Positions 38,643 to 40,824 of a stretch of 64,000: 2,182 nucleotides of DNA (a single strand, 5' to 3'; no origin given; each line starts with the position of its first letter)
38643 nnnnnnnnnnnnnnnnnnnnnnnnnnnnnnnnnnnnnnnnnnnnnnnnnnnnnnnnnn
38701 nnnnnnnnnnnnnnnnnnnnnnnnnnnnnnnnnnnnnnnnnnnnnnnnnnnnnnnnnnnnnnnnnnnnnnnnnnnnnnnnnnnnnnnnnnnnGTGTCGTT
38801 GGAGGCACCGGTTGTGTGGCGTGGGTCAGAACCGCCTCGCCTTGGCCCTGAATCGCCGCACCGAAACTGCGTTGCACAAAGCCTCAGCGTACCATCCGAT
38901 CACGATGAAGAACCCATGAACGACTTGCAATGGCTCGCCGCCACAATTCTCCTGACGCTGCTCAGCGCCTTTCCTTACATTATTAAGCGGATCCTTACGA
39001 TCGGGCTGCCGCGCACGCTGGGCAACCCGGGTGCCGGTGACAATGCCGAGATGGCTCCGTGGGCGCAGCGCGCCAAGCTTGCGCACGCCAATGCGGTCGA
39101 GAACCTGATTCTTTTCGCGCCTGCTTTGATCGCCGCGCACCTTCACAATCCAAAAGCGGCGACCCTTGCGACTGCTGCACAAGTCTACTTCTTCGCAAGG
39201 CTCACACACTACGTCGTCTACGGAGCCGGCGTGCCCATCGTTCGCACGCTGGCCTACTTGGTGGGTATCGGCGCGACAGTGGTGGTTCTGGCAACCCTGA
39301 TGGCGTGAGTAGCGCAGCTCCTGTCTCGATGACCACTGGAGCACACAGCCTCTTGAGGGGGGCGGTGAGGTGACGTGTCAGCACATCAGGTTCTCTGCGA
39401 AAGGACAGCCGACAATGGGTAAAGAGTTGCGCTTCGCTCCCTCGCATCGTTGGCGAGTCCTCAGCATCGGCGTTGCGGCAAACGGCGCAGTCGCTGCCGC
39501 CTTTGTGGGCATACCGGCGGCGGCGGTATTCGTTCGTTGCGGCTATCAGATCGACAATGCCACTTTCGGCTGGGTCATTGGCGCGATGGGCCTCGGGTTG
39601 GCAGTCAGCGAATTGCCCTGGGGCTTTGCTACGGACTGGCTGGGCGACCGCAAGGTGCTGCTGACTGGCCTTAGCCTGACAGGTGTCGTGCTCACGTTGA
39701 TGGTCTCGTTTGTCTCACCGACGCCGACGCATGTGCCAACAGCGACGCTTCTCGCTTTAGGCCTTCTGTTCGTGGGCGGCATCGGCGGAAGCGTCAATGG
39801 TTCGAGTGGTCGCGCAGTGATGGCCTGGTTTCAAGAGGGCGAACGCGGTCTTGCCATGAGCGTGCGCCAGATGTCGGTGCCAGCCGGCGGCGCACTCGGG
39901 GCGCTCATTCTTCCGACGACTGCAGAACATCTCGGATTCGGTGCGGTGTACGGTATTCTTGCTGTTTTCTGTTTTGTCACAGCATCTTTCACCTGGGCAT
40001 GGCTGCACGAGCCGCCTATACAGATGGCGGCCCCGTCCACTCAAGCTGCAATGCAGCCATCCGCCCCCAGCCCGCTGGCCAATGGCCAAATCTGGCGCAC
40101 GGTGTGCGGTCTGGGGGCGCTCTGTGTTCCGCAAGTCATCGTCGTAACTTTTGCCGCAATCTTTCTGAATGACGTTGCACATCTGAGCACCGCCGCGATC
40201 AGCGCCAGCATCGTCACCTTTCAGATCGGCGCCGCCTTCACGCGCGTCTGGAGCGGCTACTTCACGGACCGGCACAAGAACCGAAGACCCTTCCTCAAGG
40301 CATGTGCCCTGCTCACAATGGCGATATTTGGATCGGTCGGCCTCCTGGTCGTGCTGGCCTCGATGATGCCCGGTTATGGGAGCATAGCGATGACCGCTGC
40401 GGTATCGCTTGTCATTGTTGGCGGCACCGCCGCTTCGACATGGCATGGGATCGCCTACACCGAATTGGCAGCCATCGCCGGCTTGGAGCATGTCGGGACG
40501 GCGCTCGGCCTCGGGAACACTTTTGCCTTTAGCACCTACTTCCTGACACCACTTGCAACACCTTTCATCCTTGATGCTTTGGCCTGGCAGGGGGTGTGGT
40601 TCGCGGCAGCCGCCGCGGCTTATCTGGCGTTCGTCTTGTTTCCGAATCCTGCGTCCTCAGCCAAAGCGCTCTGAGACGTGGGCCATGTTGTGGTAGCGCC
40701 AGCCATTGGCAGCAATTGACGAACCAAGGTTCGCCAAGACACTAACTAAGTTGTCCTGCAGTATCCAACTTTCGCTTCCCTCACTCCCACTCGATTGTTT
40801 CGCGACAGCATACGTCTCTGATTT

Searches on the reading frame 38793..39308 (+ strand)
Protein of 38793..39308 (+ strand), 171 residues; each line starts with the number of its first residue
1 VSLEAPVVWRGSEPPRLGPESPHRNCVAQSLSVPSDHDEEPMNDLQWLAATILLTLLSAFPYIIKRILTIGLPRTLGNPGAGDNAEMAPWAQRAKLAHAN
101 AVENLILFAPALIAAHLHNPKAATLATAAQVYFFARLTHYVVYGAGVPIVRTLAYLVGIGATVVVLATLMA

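Call 9: search_protein_families(library=pfam, proteins=[window:38793-39308:+])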
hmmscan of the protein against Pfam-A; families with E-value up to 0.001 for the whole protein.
window:38793-39308:+ (171 aa): 1 family
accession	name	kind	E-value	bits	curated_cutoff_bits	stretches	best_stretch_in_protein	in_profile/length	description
PF01124.23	MAPEG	-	4.1e-18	66.2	23.4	1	47-168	4-126/129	MAPEG family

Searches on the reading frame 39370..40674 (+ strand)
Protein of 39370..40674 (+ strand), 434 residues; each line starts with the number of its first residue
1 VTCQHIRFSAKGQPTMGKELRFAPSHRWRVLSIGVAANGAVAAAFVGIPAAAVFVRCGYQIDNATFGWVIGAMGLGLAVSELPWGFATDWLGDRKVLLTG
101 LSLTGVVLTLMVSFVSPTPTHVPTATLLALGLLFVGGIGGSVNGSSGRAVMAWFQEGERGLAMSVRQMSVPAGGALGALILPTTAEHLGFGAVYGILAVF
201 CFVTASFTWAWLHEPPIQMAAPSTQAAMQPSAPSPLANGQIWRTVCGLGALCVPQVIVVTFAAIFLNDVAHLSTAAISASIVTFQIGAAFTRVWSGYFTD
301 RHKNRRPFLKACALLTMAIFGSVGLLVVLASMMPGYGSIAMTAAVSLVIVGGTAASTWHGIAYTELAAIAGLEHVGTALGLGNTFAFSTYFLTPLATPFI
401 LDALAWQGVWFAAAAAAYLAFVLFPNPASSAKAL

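Call 9: search_protein_families(library=pfam, proteins=[window:39370-40674:+])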
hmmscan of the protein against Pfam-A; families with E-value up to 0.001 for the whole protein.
window:39370-40674:+ (434 aa): 1 family
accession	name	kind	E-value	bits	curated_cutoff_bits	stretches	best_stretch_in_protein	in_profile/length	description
PF07690.21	MFS_1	-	1.5e-34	119.9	33.4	1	47-386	15-339/347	Major Facilitator Superfamily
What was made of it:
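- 35807..40777 (.): Second low-GC, lineage-specific segment ('segment A') between the distal att and the conserved neighbours DUF4336/EamA. Its genes are MAPEG, LysR, SDR, ChrR-cupin, MAPEG and MFS. No att remnant was found at its far end. Pfam domains come from call 9.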
